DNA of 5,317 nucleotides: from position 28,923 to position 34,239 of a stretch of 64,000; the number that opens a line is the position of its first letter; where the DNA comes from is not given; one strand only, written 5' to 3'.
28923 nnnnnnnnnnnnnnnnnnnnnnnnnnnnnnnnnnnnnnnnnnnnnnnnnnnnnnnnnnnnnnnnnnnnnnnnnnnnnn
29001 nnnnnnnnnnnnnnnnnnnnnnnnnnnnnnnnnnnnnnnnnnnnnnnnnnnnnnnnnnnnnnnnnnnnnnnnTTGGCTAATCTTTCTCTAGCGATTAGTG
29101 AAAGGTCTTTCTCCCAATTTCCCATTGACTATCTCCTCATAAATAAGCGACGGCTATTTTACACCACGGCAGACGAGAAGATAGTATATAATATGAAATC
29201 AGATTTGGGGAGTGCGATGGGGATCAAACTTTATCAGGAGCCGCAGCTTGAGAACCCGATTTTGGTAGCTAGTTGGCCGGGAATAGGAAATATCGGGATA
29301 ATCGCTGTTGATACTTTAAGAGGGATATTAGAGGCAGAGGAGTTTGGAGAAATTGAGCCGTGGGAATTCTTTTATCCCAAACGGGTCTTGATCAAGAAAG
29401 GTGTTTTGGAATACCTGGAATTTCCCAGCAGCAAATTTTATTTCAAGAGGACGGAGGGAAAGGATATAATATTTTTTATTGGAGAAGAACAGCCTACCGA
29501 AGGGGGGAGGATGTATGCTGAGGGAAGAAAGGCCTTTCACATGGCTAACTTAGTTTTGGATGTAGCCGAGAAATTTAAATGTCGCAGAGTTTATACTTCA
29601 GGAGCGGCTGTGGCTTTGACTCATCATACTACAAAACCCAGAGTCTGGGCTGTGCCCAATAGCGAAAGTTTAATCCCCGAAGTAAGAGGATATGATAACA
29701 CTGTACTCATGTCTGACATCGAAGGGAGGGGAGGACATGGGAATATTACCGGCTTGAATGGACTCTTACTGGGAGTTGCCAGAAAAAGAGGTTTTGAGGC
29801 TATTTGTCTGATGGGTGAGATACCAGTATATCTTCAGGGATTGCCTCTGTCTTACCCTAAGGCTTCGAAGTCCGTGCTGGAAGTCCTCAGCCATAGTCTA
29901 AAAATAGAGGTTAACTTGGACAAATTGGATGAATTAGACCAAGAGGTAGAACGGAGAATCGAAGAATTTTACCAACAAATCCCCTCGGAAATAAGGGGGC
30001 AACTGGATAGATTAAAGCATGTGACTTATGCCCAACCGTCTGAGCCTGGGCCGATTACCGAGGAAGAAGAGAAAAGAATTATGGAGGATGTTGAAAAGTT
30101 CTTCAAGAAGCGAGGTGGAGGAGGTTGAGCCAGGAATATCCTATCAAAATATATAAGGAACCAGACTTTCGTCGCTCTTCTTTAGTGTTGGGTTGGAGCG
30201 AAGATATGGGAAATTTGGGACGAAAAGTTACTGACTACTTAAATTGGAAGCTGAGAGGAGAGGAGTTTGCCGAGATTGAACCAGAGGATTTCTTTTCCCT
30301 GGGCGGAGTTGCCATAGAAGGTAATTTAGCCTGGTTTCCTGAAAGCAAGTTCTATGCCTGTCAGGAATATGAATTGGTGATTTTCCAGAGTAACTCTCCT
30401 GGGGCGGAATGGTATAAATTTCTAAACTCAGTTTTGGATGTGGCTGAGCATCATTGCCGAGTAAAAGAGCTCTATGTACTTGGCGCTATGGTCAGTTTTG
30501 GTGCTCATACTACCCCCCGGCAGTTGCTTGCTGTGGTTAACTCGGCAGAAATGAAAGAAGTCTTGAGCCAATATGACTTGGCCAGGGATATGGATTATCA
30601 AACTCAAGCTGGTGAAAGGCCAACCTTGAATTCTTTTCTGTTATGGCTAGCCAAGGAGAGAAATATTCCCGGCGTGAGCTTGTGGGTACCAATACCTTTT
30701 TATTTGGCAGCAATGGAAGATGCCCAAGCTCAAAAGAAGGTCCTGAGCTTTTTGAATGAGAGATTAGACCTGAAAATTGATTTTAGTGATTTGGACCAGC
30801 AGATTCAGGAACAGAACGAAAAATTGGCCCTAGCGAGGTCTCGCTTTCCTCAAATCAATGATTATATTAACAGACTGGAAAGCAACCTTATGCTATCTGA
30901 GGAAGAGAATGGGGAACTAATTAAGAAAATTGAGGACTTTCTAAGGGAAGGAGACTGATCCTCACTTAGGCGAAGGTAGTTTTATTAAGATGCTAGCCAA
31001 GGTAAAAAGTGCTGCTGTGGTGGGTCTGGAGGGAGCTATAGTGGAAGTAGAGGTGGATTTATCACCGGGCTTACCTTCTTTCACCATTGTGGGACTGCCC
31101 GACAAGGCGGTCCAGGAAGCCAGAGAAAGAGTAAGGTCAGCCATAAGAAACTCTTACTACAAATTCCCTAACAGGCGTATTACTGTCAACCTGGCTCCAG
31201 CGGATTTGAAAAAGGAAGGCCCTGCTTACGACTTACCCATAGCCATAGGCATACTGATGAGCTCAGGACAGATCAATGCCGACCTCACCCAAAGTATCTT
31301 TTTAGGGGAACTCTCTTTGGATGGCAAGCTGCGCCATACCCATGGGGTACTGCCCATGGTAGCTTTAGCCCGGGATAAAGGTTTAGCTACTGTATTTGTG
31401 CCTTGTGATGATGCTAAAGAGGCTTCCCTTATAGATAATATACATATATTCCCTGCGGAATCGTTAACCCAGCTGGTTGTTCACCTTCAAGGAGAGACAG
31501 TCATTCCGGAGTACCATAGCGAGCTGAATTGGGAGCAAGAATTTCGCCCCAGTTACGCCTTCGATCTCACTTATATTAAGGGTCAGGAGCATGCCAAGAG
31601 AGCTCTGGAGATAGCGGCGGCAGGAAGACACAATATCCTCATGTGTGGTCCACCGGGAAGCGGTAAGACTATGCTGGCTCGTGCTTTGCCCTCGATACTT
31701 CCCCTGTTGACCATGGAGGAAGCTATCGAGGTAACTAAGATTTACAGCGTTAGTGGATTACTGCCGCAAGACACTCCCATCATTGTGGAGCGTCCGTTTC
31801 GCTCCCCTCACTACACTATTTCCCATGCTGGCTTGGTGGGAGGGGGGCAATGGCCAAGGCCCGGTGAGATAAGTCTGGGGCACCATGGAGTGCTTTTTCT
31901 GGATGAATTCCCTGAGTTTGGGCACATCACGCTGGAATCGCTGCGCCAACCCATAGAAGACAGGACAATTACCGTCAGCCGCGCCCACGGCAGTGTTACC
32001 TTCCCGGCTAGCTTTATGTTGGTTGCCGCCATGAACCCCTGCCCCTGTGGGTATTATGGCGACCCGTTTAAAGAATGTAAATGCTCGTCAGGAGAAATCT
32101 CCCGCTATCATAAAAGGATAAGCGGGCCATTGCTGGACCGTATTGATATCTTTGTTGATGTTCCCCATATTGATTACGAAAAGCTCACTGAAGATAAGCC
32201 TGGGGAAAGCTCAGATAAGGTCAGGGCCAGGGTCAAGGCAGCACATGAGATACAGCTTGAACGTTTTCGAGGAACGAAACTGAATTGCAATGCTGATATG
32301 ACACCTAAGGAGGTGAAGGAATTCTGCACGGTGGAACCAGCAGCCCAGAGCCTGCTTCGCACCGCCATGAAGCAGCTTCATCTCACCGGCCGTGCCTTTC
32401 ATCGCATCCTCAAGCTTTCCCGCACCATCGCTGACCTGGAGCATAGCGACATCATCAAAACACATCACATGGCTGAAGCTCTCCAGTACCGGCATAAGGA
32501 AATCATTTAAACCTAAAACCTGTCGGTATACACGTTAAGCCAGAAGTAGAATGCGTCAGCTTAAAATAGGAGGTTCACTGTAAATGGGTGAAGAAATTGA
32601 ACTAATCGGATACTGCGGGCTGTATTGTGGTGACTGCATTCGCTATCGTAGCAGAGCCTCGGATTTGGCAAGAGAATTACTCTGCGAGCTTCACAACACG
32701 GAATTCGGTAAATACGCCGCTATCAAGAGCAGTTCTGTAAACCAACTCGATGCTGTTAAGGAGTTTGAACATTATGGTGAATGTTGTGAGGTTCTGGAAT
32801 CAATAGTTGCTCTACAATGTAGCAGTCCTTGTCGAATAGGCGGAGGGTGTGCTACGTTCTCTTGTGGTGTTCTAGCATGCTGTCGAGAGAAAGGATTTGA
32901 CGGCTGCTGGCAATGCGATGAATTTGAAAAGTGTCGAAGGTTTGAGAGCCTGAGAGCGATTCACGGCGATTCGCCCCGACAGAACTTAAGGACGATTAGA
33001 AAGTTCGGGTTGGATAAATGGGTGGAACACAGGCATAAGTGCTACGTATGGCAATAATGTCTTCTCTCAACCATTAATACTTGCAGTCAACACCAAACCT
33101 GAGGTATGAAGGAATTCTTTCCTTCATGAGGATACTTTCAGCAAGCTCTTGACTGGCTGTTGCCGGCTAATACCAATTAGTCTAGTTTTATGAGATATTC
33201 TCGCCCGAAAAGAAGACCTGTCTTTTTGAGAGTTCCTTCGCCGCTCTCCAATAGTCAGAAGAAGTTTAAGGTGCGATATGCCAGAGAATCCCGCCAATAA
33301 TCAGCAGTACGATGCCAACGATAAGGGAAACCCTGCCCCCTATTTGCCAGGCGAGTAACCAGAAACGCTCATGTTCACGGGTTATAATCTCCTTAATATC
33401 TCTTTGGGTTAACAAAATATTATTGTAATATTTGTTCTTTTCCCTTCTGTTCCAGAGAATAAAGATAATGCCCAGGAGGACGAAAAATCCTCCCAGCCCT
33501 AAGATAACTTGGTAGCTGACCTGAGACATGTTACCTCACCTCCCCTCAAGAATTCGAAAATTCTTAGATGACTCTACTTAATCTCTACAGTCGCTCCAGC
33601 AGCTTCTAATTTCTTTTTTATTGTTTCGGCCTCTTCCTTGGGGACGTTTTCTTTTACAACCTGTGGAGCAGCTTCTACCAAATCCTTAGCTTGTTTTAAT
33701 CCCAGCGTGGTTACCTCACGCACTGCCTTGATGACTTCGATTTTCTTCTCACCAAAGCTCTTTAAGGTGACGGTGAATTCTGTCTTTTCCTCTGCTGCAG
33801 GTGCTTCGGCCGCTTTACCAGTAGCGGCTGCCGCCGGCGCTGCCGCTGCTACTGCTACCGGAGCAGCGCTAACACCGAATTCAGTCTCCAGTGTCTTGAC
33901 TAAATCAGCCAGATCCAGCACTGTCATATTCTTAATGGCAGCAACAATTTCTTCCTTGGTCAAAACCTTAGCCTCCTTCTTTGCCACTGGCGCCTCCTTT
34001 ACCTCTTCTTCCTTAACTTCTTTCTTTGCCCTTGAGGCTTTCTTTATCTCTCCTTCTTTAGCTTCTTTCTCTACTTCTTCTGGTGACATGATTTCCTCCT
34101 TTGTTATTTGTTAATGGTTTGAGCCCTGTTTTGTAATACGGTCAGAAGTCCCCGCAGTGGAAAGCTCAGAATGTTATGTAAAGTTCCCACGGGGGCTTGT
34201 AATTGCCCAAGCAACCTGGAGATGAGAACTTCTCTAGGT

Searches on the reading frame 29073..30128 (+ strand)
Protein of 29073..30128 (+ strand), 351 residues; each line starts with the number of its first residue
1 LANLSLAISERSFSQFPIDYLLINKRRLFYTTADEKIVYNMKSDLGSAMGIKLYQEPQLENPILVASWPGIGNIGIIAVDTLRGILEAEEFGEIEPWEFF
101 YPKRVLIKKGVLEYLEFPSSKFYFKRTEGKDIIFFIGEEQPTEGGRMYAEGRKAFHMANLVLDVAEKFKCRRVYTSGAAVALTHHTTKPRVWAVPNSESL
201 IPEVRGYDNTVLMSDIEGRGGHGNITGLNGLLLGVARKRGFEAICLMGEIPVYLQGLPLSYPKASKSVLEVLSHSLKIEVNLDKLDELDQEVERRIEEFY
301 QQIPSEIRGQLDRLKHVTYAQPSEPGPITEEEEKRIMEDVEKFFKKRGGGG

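Call 63: search_protein_families(library=pfam, proteins=[window:29073-30128:+], max_evalue=0.00001)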
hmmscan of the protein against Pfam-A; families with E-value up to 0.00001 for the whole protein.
window:29073-30128:+ (351 aa): 1 family
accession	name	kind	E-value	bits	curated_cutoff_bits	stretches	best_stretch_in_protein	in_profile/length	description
PF09754.15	PAC2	-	1.3e-34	120.3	25.8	1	64-298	1-213/215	PAC2 family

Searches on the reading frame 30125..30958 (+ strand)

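Call 63: search_protein_families(library=pfam, proteins=[window:30125-30958:+], max_evalue=0.00001)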
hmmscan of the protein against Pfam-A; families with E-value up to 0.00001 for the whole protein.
window:30125-30958:+ (277 aa): 1 family
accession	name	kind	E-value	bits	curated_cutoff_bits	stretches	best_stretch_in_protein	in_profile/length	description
PF09754.15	PAC2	-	4.3e-26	92.5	25.8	1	26-234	6-211/215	PAC2 family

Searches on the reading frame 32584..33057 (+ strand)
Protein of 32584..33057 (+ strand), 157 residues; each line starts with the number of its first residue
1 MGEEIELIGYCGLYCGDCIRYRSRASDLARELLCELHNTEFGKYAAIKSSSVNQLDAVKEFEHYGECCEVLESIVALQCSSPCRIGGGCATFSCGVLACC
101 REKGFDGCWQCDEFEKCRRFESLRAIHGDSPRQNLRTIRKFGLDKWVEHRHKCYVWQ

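Call 63: search_protein_families(library=pfam, proteins=[window:32584-33057:+], max_evalue=0.00001)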
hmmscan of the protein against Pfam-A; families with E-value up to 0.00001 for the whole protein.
window:32584-33057:+ (157 aa): 1 family
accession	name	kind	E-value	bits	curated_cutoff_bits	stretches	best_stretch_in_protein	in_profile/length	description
PF12675.12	DUF3795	-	1e-08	36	22.6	1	8-121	2-82/83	Protein of unknown function (DUF3795)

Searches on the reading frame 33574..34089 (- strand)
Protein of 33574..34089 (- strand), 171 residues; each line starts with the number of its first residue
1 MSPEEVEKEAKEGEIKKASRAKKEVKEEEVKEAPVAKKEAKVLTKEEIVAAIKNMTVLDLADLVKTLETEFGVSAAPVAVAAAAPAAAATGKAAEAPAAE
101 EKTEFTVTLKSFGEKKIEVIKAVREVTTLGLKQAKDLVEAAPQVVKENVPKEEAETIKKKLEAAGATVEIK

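Call 66: search_protein_families(library=pfam, proteins=[window:33574-34089:-], max_evalue=0.000001)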
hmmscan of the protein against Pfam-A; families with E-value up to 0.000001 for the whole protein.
window:33574-34089:- (171 aa): 2 families
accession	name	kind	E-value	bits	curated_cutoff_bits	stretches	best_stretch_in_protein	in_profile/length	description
PF00542.24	Ribosomal_L12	-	3.9e-30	104.4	25.9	1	105-171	1-67/67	Ribosomal protein L7/L12 C-terminal domain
PF16320.10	Ribosomal_L12_N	-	4.4e-16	58.7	25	1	44-89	1-46/48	Ribosomal protein L7/L12 dimerisation domain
